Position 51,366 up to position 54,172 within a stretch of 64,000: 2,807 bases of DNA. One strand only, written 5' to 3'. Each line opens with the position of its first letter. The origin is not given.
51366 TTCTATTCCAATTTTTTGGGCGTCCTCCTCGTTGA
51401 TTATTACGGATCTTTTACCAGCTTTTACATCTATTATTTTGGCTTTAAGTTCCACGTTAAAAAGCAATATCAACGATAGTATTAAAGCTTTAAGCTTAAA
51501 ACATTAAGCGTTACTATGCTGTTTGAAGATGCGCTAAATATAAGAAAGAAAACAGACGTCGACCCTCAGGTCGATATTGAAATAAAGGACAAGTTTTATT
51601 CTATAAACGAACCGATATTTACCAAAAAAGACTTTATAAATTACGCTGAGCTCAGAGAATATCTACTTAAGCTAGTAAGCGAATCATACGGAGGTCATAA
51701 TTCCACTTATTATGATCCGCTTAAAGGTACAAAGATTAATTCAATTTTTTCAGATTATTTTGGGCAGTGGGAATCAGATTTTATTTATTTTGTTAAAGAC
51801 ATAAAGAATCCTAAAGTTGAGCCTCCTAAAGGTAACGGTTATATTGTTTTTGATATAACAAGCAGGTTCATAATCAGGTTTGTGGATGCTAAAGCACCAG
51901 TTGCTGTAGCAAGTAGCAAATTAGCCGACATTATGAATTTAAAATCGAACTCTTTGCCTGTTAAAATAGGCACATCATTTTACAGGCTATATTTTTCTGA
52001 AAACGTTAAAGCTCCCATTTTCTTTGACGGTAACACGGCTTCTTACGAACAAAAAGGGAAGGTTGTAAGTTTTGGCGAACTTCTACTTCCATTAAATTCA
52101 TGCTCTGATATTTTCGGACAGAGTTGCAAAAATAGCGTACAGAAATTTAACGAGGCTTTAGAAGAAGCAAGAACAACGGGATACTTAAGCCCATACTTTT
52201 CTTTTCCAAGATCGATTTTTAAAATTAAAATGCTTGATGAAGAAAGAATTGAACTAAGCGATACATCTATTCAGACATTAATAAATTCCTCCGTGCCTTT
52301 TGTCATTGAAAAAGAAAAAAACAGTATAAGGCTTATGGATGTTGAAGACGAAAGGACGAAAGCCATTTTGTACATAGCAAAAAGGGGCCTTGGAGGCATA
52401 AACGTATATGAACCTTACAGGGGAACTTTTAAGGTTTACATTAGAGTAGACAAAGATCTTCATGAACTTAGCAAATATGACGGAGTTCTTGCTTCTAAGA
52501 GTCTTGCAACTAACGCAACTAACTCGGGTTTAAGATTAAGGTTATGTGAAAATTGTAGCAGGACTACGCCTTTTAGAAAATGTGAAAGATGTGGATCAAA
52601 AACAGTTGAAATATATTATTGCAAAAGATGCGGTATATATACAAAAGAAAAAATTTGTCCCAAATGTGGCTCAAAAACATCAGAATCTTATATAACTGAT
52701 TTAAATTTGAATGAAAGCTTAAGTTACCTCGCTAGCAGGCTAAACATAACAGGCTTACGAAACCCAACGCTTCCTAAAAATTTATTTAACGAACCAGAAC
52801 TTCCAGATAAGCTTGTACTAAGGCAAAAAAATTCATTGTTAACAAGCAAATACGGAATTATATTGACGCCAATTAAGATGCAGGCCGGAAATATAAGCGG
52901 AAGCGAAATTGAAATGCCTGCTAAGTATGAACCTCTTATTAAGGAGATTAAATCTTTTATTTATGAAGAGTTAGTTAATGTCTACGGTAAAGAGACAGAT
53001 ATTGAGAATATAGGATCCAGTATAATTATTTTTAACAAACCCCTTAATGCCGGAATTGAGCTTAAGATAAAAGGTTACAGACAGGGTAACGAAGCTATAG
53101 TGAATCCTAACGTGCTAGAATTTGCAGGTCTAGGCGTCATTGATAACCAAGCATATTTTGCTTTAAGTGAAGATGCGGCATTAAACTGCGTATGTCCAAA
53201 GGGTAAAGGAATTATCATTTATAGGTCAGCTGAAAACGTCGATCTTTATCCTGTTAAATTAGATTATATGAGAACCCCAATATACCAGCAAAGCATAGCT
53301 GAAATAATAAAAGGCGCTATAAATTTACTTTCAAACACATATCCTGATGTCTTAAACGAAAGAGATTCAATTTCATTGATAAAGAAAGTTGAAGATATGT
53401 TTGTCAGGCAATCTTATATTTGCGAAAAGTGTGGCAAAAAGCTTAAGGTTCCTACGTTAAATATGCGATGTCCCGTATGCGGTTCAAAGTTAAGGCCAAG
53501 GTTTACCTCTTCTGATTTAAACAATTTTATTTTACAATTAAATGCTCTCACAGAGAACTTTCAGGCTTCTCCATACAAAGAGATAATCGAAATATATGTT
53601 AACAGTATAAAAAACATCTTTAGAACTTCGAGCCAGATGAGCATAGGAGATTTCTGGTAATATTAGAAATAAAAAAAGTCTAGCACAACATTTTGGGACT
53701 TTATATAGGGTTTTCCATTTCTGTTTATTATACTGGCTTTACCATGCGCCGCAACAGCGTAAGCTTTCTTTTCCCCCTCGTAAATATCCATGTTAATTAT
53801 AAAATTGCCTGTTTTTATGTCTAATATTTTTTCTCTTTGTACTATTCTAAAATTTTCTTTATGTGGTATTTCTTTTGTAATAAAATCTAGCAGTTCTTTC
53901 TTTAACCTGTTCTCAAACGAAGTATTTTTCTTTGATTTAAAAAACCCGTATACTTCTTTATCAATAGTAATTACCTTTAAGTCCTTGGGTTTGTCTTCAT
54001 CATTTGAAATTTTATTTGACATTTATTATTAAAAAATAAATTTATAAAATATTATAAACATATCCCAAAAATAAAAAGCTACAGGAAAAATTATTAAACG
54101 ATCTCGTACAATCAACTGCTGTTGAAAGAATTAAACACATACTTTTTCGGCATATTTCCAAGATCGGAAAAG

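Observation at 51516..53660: Shortened DP2 (PolD large subunit)-like protein that keeps the Zn modules and C-terminal tail but lacks the acidic catalytic motif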

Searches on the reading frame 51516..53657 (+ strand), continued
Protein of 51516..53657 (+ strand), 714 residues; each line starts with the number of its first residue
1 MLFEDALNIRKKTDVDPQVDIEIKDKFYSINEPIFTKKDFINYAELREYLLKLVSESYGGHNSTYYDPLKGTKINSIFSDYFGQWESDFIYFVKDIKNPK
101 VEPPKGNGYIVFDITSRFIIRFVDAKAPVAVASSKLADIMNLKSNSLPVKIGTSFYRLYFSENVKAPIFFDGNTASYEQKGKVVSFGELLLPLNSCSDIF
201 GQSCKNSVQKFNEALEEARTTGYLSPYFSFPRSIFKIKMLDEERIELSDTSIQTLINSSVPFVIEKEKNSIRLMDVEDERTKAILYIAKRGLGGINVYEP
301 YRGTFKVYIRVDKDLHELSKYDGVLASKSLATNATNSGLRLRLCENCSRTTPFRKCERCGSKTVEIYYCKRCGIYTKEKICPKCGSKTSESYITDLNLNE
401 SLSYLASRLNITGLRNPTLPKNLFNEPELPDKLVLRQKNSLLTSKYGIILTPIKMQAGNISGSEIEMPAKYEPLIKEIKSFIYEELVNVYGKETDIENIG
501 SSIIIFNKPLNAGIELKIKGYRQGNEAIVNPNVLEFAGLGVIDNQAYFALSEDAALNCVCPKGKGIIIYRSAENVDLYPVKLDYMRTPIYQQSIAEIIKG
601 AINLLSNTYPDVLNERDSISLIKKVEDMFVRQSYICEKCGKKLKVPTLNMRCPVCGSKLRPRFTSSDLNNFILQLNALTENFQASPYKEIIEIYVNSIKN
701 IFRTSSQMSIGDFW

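Call 23: find_related_loci(query=A1, collection=genome_contigs, flank=10000)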
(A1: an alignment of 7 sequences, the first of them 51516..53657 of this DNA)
Query A1 (714 aa) in genome_contigs; peptide patterns used: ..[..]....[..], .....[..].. (x = any residue, [..] = any of these).
97 stretches matched a pattern; 8 encode a relative of the query (tblastn E <= 1e-3); 7 distinct loci.
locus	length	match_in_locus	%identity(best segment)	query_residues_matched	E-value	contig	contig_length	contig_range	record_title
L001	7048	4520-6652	94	1-714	0e+0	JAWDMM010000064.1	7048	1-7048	MAG: Nitrososphaeria archaeon isolate F8S.bin.2 NODE_954_length_7048_cov_2.65959, whole genome shotgun sequence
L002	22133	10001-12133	91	1-714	0e+0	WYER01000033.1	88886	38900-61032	MAG: Thaumarchaeota archaeon isolate EvPrim.Bin21 NODE_15_length_88886_cov_6.07105, whole genome shotgun sequence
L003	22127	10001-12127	74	1-714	0e+0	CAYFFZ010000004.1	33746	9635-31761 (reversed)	MAG TPA_asm: uncultured Nitrososphaerales archaeon isolate DRP004690_co1_3 genome assembly, contig: NODE_58_length_33746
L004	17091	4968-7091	71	1-714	0e+0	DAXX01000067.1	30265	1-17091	MAG TPA_asm: Thaumarchaeota archaeon UBA160 UBA160_contig_2820, whole genome shotgun sequence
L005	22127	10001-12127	72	1-714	0e+0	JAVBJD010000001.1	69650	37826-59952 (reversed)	MAG: Conexivisphaerales archaeon isolate 4229S_bin6 NODE_4_length_69650_cov_56.900984, whole genome shotgun sequence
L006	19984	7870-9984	49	1-714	0e+0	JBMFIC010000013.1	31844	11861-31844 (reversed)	MAG: Nitrososphaeria archaeon isolate KM4324-13 NODE_13_length_31844_cov_30.908175, whole genome shotgun sequence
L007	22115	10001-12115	48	1-714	0e+0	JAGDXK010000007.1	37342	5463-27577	MAG: Nitrososphaerales archaeon isolate KMA_Bin21 NODE_342_length_37342_cov_3.029581, whole genome shotgun sequence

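Call 27: predict_structure(alignment_id=A1)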
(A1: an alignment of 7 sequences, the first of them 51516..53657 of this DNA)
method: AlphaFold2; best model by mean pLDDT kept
length: 714 residues; sequences in the alignment: 7
mean_pLDDT: 43.3   pTM: 0.25
mean pLDDT of the five models: 43.3, 39.5, 37.5, 37.4, 35.7
residues with pLDDT >= 90: 3; 70-90: 78; 50-70: 119; < 50: 514
segments of 3 or more residues with pLDDT < 50: 1-3, 14-234, 290-337, 411-471, 488-632, 645-648, 661-666, 701-714
pLDDT, mean of each block of 10 residues (from residue 1): 50 42 24 28 38 34 29 33 39 34 29 27 31 40 33 31 27 30 26 28 35 37 29 57 79 68 85 72 59 28 35 35 36 44 81 69 81 83 84 58 57 33 30 34 31 34 43 52 47 41 37 24 22 24 32 35 39 43 33 38 37 37 38 58 52 66 49 55 52 54 41 34
secondary structure, 60 per line:
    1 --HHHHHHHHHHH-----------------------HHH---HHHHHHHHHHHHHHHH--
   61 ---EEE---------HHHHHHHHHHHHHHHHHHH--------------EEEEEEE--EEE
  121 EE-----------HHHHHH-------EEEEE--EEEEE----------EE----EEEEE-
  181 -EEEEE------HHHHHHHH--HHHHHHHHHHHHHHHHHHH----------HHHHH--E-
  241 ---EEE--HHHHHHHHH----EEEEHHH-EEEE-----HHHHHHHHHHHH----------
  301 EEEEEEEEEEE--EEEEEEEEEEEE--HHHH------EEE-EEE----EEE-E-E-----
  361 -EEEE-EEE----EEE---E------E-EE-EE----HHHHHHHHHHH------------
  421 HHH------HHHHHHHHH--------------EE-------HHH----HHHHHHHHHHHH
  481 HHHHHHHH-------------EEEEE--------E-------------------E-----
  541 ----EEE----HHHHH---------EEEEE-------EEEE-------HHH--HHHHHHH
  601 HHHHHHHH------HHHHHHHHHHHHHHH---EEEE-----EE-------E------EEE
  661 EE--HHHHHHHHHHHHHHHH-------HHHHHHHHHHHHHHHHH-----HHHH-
elements in order (helices of 4 or more, strands of 3 or more residues): H3-13 H43-58 E64-66 H76-94 E109-115 E118-122 H134-139 E147-151 E154-158 E175-179 E182-186 H193-200 H203-221 H232-236 E244-246 H249-257 E262-265 E270-273 H279-290 E301-311 E314-325 H328-331 E338-340 E342-344 E349-351 E362-365 E367-369 E374-376 H398-408 H430-438 H469-488 E502-506 E545-547 H552-556 E566-570 E578-581 H594-608 H615-629 E633-636 E658-662 H665-680 H688-704 H710-713

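Call 45: find_homologous_proteins(query=A4, max_evalue=0.00001)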
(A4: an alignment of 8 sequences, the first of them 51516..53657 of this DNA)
Query A4 (8 sequences) (714 aa, profile of the alignment): 16 proteins with E <= 0.00001 among 8000 candidates.
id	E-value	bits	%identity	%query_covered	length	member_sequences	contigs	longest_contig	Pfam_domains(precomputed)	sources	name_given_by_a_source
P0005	0.0e+0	1267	73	100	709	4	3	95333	PF12773.14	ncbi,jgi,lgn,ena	-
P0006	0.0e+0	1259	73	100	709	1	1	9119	PF12773.14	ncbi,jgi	-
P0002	0.0e+0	1253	91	100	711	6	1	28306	PF12773.14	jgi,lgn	jgi:rRNA maturation protein Nop10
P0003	0.0e+0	1249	91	100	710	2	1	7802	PF12773.14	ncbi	ncbi:MAG: hypothetical protein RXR18_05110 [Nitrososphaeria archaeon]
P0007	0.0e+0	1241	71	100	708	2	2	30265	PF12773.14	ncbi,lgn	-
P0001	0.0e+0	1240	93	100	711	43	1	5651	PF12773.14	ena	-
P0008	0.0e+0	1117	48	100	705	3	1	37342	PF12773.14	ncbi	-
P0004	0.0e+0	1080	90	89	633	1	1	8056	-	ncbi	ncbi:MAG: hypothetical protein RXR19_05140, partial [Nitrososphaeria archaeon]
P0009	9.7e-22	96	29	27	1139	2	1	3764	PF03833.20,PF24844.2,PF24846.2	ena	-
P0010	7.6e-21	93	28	27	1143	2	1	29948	PF03833.20,PF24844.2,PF24846.2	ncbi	-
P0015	9.3e-21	92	36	15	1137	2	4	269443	PF03833.20,PF24844.2,PF24846.2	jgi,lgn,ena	jgi:DNA polymerase II large subunit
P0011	1.3e-20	92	33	15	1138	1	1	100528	PF03833.20,PF24844.2,PF24846.2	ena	-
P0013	3.0e-20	91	30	15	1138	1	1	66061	PF03833.20,PF24844.2,PF24846.2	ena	-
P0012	3.0e-20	91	30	15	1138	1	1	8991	PF03833.20,PF24844.2,PF24846.2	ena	-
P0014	1.8e-19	88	30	15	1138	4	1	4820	PF03833.20,PF24844.2,PF24846.2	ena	-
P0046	9.0e-9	53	29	10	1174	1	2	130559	PF03833.20,PF24844.2,PF24846.2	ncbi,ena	-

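Call 63: list_cluster_members(proteins=[P0009, P0010, P0015, P0046, P0045, P0043, P0053, P0055, P0051])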
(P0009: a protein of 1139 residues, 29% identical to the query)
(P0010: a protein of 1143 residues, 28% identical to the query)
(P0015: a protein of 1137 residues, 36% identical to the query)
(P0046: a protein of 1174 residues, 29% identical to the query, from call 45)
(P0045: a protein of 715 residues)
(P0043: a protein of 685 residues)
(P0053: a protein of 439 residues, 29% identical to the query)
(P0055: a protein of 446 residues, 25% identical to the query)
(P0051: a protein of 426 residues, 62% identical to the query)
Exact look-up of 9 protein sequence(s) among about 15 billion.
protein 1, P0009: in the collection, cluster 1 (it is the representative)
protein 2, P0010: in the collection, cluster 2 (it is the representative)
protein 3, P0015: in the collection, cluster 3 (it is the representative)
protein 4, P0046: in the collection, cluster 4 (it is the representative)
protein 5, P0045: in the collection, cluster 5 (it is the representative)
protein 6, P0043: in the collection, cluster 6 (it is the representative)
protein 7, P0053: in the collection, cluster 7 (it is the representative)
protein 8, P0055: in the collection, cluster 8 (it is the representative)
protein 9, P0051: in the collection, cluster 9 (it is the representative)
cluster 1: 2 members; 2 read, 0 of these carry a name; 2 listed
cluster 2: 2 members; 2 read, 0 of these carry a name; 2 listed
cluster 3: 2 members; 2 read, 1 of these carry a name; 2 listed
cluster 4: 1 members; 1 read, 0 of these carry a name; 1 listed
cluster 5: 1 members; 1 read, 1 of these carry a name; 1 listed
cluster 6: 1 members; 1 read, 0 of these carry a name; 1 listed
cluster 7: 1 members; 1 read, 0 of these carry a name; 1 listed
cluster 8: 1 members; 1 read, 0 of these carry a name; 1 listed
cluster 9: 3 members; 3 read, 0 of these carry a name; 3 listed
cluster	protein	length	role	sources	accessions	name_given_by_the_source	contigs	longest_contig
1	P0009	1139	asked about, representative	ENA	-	-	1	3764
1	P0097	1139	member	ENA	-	-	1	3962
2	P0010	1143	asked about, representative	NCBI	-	-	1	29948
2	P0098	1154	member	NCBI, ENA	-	-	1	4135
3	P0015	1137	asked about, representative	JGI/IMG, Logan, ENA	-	DNA polymerase II large subunit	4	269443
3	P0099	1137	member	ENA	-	-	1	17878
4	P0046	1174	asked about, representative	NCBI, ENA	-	-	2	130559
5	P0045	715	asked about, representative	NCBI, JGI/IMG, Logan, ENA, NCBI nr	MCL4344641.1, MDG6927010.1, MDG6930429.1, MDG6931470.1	MAG: hypothetical protein JRN26_06050 [Nitrososphaerota archaeon] | hypothetical protein | hypothetical protein [Nitrososphaerota archaeon]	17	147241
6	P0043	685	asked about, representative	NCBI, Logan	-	-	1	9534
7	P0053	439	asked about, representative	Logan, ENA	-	-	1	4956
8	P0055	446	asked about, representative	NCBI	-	-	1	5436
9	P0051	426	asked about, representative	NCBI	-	-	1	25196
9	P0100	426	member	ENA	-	-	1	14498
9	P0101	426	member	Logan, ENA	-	-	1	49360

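Call 66: predict_structure(alignment_id=A6)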
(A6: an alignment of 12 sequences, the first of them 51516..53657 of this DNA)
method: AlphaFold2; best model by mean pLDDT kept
length: 714 residues; sequences in the alignment: 12
mean_pLDDT: 75.4   pTM: 0.69
mean pLDDT of the five models: 75.4, 70.3, 63.3, 63.2, 56.0
residues with pLDDT >= 90: 71; 70-90: 432; 50-70: 154; < 50: 57
segments of 3 or more residues with pLDDT < 50: 62-64, 101-107, 312-336, 419-424, 589-591, 704-714
pLDDT, mean of each block of 10 residues (from residue 1): 84 75 78 63 71 62 55 59 63 64 48 81 86 86 75 81 88 81 80 87 82 89 89 88 88 87 90 89 90 86 76 41 30 49 88 85 88 86 87 73 81 59 60 79 75 83 92 88 88 72 82 89 85 73 74 84 70 85 62 70 75 76 71 62 67 72 69 80 75 75 45 37
secondary structure, 60 per line:
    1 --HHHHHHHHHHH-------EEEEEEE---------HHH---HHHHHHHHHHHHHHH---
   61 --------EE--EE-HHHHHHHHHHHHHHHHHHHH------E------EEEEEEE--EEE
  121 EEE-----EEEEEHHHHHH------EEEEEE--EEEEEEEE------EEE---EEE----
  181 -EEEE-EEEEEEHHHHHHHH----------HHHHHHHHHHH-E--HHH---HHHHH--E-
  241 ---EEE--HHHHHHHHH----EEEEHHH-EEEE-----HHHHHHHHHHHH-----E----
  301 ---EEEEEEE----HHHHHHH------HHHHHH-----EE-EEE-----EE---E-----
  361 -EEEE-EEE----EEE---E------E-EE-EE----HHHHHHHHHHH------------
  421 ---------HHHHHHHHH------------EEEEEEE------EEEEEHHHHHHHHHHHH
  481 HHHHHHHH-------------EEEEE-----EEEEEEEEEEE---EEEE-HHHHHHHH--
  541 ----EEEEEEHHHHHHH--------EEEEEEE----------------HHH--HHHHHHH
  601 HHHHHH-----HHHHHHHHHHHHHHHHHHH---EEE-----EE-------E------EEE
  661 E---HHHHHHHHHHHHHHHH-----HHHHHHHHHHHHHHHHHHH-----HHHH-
elements in order (helices of 4 or more, strands of 3 or more residues): H3-13 E21-27 H43-57 H76-95 E109-115 E118-123 E129-133 H134-139 E146-151 E154-161 E168-170 E174-176 E182-185 E187-192 H193-200 H211-221 H232-236 E244-246 H249-257 E262-265 E270-273 H279-290 E304-310 H315-321 H328-333 E342-344 E362-365 E367-369 E374-376 H398-408 H430-438 E451-457 E464-468 H469-488 E502-506 E512-522 E526-529 H531-538 E545-550 H551-557 E566-572 H594-606 H612-630 E634-636 E658-661 H665-680 H686-704 H710-713

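Call 69: fold_search(model_id=the predicted structure, library=pdb)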
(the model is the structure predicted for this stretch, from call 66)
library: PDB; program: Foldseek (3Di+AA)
matches with E <= 10: 563; with E <= 0.001: 8
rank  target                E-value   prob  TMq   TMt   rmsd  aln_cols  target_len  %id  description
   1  9f2a_B                1.9e-22  1.00  0.43  0.29  11.3       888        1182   13  Pyrococcus abyssi PolD in complex with Rpa2 winged-helix domain class 2 (composite map) (released 2024-12-04)
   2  9f29_B                4.1e-22  1.00  0.43  0.29  11.8       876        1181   14  Pyrococcus abyssi PolD in complex with Rpa2 winged-helix domain class 1 (composite map) (released 2024-12-04)
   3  6t8h_B                9.2e-22  1.00  0.45  0.31  10.8       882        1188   14  Cryo-EM structure of the DNA-bound PolD-PCNA processive complex from P. abyssi (released 2020-03-04)
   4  8ppt_B                1.1e-20  1.00  0.43  0.29  11.8       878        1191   14  Pyrococcus abyssi DNA polymerase D (PolD) in its editing mode bound to a primer/template substrate containing a mismat (released 2023-12-20)
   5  6knc_B                2.7e-18  1.00  0.37  0.26  16.4       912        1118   14  PolD-PCNA-DNA (form B) (released 2020-08-05)
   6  6hms_B                5.2e-18  1.00  0.38  0.27  14.2       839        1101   14  Cryo-EM map of DNA polymerase D from Pyrococcus abyssi in complex with DNA (released 2019-01-30)
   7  6knb_B                1.6e-16  1.00  0.36  0.26  14.4       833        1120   14  PolD-PCNA-DNA (form A) (released 2020-08-05)
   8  5ijl                  8.6e-13  1.00  0.32  0.26  12.4       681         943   14  D-family DNA polymerase - DP2 subunit (catalytic subunit) (released 2016-08-31)
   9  9gdo_D                2.8e-03  0.23  0.12  0.07  34.9       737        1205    8  Cryo-EM structure of Vibrio cholerae RNA polymerase holoenzyme bound to an ompU promoter DNA fragment (released 2025-12-17)
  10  7vpd_D                3.7e-03  0.93  0.12  0.07  19.5       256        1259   12  Cryo-EM structure of Streptomyces coelicolor RNAP-promoter open complex with one Zur dimers (released 2022-08-03)
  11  7c97_D                4.6e-03  0.44  0.11  0.06  23.6       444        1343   10  Cryo-EM structure of an Escherichia coli RNAP-promoter open complex (RPo) with SspA (released 2020-08-12)
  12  7pp4_d                6.0e-03  0.87  0.12  0.07  19.9       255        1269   12  Cryo-EM structure of Mycobacterium tuberculosis RNA polymerase holoenzyme comprising sigma factor SigB (released 2022-09-21)
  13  8dy7_D                7.1e-03  0.96  0.12  0.07  15.8       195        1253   11  Streptomyces venezuelae RNAP transcription open promoter complex with WhiA and WhiB transcription factors (released 2023-03-01)
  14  7mko_D                7.1e-03  0.47  0.12  0.07  22.7       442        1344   11  Escherichia coli RNA polymerase elongation complex (released 2021-06-02)
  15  6f6w_D                7.5e-03  0.96  0.12  0.07  15.9       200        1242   14  Structure of Mycobacterium smegmatis RNA polymerase core (released 2018-12-19)
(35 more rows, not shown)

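Call 80: find_encoding_contigs(protein=P0010, flank=10000, max_places=2)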
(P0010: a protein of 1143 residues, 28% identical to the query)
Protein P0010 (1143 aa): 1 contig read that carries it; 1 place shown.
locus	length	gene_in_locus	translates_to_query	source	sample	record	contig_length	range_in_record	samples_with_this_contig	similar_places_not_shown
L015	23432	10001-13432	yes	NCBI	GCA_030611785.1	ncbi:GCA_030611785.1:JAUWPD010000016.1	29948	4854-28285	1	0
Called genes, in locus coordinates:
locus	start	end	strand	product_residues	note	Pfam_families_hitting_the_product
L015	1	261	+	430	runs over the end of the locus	PF27274:CfbE_C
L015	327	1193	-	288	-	-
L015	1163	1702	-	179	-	-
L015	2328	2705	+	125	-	PF12802:MarR_2 (faint)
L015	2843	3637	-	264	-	PF00005:ABC_tran, PF13401:AAA_22 (faint), PF00004:AAA (faint), PF13304:AAA_21 (faint)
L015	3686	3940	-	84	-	-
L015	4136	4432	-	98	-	PF13379:NMT1_2 (weak)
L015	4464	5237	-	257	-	PF00528:BPD_transp_1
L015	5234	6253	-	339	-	PF13379:NMT1_2, PF09084:NMT1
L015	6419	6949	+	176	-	PF01381:HTH_3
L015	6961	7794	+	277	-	PF01678:DAP_epimerase, PF02567:PhzC-PhzF (faint), PF01678:DAP_epimerase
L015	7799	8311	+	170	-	PF08617:CGI-121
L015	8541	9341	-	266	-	PF13412:HTH_24 (faint), PF25211:DUF7839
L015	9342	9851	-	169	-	PF09824:ArsR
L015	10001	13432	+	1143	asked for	PF03833:PolC_DP2_N, PF24844:PolC_DP2_central, PF24846:PolC_DP2_cat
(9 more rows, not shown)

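Call 81: find_encoding_contigs(protein=P0046, flank=10000, max_places=2)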
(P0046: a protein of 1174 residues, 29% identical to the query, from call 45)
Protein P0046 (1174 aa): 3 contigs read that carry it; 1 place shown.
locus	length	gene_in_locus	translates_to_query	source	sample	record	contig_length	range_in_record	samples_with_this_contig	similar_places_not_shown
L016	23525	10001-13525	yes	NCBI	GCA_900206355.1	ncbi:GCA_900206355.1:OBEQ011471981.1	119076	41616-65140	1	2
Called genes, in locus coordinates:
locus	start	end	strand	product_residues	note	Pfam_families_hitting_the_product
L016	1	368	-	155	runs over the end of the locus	PF00293:NUDIX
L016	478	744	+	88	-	-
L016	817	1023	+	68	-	-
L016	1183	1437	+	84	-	PF03685:UPF0147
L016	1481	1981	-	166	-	PF13404:HTH_AsnC-type, PF13412:HTH_24, PF01037:AsnC_trans_reg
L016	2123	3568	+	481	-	PF03951:Gln-synt_N, PF00120:Gln-synt_C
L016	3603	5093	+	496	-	PF00909:Ammonium_transp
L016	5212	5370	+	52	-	-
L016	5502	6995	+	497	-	PF00149:Metallophos, PF04042:DNA_pol_E_B, PF12850:Metallophos_2 (faint)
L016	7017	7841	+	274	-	PF00459:Inositol_P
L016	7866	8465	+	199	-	-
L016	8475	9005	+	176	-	PF00293:NUDIX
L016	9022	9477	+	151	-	PF00293:NUDIX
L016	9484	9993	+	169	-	-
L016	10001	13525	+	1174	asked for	PF03833:PolC_DP2_N, PF24844:PolC_DP2_central, PF24846:PolC_DP2_cat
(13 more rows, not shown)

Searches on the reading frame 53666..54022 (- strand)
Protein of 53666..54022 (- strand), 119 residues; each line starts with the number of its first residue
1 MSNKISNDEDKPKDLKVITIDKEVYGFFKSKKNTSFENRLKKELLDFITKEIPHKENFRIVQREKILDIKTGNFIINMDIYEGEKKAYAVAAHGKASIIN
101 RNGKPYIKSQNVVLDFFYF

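Call 53: search_protein_families(library=pfam, proteins=[window:53666-54022:-], max_evalue=0.001)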
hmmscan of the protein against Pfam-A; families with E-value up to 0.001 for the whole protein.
window:53666-54022:- (119 aa): 0 families

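Call 77: search_protein_families(library=ncbifam, proteins=[window:53666-54022:-], max_evalue=10)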
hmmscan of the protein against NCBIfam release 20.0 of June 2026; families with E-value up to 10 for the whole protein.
window:53666-54022:- (119 aa): 1 family
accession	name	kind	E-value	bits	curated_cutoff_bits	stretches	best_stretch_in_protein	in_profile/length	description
TIGR00747.1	fabH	subfamily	0.11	11.6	292.1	1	30-81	228-277/322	beta-ketoacyl-ACP synthase III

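Call 78: search_solved_structures(query=window:53666-54022:-, max_evalue=10)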
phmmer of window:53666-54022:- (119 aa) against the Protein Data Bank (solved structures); distinct sequences matched with E-value up to 10: 3.
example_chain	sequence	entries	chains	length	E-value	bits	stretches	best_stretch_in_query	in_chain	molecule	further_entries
7mgv_A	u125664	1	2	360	0.049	17.3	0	10-55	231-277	CdnC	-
4a34_A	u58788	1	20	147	0.06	17.1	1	67-99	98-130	RBSD/FUCU TRANSPORT PROTEIN FAMILY PROTEIN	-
3nd5_A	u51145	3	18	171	0.88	13.3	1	21-73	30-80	Phosphopantetheine adenylyltransferase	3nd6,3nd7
